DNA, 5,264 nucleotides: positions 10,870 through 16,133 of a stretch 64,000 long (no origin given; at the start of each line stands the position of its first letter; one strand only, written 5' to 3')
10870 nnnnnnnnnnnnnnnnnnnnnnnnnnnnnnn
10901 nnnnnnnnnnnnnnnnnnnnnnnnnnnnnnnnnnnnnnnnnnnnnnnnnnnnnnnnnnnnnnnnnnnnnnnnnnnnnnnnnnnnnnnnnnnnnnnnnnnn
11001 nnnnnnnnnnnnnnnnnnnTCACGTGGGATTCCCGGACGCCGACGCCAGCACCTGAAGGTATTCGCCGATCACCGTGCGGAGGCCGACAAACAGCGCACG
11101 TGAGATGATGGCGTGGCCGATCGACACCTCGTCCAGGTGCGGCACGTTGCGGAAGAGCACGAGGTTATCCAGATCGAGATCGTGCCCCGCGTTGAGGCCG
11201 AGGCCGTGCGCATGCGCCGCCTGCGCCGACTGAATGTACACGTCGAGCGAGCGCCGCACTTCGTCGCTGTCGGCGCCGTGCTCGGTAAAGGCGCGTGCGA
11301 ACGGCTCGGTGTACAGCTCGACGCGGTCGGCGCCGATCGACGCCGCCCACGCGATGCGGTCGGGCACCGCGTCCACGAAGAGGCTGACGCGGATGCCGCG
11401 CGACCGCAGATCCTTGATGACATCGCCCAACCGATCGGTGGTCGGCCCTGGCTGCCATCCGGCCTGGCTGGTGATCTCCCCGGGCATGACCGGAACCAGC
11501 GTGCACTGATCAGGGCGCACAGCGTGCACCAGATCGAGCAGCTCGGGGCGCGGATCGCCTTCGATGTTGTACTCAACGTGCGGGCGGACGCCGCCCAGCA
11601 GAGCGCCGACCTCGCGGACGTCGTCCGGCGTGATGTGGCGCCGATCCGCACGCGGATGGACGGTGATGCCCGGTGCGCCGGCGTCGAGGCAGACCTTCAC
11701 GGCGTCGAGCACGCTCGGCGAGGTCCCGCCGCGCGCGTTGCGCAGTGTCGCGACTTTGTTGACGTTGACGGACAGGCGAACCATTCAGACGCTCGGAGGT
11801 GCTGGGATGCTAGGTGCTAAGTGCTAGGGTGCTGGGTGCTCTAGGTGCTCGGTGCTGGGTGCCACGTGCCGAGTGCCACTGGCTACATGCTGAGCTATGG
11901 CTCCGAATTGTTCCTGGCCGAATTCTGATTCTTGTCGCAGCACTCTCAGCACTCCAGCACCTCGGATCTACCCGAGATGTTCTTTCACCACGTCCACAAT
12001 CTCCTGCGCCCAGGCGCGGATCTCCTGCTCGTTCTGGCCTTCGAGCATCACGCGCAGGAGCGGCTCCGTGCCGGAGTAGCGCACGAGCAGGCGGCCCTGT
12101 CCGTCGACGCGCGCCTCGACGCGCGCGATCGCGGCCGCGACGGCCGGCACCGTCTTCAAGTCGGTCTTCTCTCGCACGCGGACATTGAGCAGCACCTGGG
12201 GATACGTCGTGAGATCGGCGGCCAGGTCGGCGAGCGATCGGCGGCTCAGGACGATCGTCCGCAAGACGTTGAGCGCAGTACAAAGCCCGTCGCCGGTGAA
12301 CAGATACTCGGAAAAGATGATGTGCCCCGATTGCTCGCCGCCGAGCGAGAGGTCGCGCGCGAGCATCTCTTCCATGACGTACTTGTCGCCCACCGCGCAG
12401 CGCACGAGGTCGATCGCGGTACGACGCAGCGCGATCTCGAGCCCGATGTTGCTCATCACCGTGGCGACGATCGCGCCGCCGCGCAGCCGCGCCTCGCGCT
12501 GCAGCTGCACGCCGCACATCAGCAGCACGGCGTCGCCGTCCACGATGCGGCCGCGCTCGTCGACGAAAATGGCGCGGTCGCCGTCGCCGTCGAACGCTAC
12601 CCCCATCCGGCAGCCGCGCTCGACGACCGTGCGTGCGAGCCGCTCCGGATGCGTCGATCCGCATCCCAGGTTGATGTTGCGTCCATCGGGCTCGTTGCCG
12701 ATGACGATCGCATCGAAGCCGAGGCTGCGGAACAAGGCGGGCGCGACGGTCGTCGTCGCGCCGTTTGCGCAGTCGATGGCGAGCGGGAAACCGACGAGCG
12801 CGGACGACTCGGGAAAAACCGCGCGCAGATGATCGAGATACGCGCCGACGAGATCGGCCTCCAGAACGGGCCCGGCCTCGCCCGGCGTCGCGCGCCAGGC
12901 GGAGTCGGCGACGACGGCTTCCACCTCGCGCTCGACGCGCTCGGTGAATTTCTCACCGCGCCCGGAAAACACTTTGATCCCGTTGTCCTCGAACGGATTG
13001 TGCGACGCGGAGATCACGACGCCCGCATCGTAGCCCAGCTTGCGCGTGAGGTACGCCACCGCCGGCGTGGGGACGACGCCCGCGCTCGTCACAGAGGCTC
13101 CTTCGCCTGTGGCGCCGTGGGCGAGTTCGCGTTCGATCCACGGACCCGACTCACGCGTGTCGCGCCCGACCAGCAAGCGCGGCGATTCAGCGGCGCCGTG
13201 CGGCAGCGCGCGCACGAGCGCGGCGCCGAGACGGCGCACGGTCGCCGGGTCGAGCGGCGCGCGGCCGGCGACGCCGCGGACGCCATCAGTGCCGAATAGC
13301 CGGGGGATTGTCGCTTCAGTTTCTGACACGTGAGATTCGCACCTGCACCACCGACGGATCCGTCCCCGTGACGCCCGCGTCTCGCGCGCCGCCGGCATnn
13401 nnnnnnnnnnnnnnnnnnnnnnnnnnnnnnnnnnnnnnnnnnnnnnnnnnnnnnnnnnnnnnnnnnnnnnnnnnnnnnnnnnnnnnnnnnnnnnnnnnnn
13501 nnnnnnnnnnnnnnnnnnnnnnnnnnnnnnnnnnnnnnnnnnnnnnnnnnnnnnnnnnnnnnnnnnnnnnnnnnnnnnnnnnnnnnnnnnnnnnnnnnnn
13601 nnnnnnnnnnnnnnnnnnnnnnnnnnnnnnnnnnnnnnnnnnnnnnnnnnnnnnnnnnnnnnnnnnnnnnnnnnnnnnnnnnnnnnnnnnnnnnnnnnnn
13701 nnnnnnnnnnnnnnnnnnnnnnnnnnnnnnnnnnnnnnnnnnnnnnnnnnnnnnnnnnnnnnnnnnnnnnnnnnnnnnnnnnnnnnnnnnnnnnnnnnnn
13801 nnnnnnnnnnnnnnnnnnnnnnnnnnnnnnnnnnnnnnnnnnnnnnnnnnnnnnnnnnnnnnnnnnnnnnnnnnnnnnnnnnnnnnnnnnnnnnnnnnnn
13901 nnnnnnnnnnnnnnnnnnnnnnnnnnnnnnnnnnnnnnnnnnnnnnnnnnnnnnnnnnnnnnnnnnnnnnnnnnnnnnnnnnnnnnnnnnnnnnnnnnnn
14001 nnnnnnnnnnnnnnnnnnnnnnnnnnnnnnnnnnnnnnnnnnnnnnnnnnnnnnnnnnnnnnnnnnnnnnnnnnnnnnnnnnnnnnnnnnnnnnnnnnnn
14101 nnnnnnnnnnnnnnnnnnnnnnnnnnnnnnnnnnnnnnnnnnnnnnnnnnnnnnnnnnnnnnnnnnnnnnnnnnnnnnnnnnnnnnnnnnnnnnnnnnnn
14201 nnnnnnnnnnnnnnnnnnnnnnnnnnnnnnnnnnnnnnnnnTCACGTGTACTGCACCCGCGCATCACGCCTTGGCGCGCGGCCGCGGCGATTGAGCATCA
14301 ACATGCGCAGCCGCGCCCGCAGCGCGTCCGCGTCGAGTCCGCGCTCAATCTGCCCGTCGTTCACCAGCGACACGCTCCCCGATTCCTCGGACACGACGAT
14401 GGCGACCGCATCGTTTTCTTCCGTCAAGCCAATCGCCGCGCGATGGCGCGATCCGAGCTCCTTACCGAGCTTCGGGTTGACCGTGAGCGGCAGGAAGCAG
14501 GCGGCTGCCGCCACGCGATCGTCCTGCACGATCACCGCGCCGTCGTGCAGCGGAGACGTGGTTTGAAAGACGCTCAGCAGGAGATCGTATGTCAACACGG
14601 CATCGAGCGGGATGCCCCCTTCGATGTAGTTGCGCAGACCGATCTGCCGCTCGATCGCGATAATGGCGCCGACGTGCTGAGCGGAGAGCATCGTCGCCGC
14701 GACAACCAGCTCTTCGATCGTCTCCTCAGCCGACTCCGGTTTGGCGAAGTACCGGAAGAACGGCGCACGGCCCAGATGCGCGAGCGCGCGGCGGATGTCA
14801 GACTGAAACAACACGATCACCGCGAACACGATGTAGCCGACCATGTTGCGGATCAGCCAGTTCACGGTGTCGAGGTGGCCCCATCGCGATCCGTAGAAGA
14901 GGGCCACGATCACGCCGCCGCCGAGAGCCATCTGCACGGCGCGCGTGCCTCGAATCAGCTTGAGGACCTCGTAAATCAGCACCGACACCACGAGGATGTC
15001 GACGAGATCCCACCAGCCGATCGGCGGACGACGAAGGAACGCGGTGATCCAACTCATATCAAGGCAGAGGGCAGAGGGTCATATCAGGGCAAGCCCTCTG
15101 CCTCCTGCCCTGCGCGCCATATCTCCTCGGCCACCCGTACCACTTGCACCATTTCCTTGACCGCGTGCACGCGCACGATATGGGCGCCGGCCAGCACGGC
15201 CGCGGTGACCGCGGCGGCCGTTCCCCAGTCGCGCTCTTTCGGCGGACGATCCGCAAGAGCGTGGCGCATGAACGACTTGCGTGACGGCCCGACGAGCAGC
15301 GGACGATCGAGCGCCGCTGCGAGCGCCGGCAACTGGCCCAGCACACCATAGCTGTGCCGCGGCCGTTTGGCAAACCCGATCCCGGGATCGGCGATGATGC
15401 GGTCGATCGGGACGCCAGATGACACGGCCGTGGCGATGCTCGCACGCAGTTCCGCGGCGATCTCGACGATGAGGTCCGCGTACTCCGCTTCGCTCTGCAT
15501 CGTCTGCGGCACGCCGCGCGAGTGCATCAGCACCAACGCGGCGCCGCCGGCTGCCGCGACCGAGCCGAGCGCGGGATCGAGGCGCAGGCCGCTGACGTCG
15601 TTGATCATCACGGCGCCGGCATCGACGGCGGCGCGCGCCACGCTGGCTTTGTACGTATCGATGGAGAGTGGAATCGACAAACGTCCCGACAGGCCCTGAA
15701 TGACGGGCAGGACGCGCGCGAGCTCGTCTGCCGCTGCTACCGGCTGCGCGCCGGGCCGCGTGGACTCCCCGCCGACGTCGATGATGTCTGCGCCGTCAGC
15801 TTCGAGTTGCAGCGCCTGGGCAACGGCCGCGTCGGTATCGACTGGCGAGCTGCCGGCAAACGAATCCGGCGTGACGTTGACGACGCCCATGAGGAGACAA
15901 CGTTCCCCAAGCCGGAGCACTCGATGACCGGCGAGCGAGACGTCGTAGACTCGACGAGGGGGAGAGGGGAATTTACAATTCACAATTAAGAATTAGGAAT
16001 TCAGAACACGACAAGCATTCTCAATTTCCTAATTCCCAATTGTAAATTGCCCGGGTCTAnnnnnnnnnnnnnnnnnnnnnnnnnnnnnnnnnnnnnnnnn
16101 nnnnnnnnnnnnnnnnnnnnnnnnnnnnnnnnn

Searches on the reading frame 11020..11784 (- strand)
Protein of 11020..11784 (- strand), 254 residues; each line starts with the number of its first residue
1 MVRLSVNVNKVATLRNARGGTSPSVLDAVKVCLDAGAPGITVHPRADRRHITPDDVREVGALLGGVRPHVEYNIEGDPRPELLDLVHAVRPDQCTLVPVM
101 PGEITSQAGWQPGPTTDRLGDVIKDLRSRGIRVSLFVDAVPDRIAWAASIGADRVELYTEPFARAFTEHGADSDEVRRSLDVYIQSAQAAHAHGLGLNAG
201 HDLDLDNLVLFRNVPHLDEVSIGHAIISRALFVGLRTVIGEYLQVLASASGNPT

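Call 84: search_protein_families(library=pfam, proteins=[window:11020-11784:-], max_evalue=0.00001)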
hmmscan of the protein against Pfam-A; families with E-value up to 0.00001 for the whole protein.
window:11020-11784:- (254 aa): 1 family
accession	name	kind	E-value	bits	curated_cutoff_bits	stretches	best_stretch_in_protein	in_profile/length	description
PF03740.19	PdxJ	-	4.9e-79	265.2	24.5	1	3-245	1-233/234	Pyridoxal phosphate biosynthesis protein PdxJ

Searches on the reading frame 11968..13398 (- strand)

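Call 84: search_protein_families(library=pfam, proteins=[window:11968-13398:-], max_evalue=0.00001)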
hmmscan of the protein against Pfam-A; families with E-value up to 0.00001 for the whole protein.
window:11968-13398:- (476 aa): 4 families
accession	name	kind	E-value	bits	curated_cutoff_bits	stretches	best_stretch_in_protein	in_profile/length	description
PF02878.22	PGM_PMM_I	-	3.7e-40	137.2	22.5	1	33-165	2-133/138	Phosphoglucomutase/phosphomannomutase, alpha/beta/alpha domain I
PF02880.22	PGM_PMM_III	-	1.6e-29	102.8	20.7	1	287-397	1-113/115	Phosphoglucomutase/phosphomannomutase, alpha/beta/alpha domain III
PF00408.26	PGM_PMM_IV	-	4.2e-19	68.8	23.1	1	403-469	1-67/68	Phosphoglucomutase/phosphomannomutase, C-terminal domain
PF02879.22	PGM_PMM_II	-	2.7e-15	57.2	29.3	1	186-283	2-103/103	Phosphoglucomutase/phosphomannomutase, alpha/beta/alpha domain II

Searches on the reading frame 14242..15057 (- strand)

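Call 84: search_protein_families(library=pfam, proteins=[window:14242-15057:-], max_evalue=0.00001)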
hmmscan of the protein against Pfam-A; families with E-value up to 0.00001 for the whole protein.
window:14242-15057:- (271 aa): 2 families
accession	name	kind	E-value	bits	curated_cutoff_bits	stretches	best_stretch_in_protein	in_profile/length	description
PF02457.21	DAC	-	5.4e-39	132.9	27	1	120-236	3-118/119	DisA bacterial checkpoint controller nucleotide-binding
PF19293.4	CdaA_N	-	6.5e-06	26.7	23.8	1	14-88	6-81/81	CdaA N-terminal transmembrane domain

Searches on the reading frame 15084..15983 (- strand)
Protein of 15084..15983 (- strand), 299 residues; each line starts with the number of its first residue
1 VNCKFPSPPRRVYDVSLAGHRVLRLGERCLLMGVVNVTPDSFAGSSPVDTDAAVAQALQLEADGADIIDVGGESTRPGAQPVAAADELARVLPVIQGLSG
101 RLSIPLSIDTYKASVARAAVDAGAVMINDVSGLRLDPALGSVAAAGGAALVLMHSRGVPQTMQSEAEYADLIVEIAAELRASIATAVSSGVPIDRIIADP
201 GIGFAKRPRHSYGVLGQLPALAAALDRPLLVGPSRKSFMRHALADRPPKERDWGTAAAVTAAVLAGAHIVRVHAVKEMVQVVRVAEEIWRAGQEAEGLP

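Call 84: search_protein_families(library=pfam, proteins=[window:15084-15983:-], max_evalue=0.00001)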
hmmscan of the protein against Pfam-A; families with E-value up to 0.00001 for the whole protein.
window:15084-15983:- (299 aa): 1 family
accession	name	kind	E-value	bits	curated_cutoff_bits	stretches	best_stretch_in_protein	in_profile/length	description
PF00809.28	Pterin_bind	-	3.4e-78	263.1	25.5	1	32-273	1-244/244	Pterin binding enzyme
